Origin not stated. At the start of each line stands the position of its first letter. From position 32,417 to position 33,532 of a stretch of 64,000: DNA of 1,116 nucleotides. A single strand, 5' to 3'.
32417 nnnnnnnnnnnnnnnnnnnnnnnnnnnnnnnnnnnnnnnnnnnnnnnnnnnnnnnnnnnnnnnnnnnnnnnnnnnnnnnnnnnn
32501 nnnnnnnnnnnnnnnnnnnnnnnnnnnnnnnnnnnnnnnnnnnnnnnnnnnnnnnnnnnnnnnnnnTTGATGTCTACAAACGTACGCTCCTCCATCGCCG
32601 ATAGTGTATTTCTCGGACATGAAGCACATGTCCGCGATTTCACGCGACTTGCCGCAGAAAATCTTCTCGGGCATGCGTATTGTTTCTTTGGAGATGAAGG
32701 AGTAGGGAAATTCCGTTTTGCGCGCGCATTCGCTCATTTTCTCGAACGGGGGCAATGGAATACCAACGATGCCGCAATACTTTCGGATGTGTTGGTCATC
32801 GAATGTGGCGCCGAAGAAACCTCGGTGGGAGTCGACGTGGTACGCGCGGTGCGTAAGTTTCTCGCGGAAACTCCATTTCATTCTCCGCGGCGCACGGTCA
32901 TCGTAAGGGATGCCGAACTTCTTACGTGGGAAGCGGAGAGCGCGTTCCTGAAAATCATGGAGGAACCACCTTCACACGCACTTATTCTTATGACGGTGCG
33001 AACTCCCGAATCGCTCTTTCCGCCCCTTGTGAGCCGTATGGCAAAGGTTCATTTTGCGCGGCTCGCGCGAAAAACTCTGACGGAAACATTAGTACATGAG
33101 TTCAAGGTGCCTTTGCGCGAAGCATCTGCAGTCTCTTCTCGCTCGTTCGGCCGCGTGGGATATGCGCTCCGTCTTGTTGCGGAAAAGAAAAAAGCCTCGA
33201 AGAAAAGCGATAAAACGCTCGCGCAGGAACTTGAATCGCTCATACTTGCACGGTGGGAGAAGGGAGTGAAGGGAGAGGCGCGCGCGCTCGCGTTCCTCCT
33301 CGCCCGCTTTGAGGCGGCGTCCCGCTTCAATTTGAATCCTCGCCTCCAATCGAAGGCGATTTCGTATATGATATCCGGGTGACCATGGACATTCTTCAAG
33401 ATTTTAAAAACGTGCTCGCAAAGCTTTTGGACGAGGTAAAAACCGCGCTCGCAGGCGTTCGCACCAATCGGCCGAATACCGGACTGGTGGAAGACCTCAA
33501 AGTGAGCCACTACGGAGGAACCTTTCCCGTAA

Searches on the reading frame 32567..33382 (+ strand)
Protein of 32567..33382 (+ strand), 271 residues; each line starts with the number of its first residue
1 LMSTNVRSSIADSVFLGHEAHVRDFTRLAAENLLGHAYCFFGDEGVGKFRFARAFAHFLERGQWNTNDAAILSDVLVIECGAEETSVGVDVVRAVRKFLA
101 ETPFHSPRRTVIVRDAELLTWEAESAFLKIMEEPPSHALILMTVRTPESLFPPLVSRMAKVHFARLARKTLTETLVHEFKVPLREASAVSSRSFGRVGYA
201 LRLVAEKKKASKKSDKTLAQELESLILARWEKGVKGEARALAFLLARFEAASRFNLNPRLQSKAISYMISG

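Call 39: search_protein_families(library=pfam, proteins=[window:32567-33382:+], max_evalue=0.001)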
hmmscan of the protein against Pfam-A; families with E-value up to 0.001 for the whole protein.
window:32567-33382:+ (271 aa): 2 families
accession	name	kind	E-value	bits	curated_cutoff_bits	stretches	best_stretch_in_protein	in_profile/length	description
PF13177.12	DNA_pol3_delta2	-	8.3e-24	84.8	27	1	18-166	2-160/161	DNA polymerase III, delta subunit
PF00004.35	AAA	-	0.00034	21.5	21.2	0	39-162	2-127/131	ATPase family associated with various cellular activities (AAA)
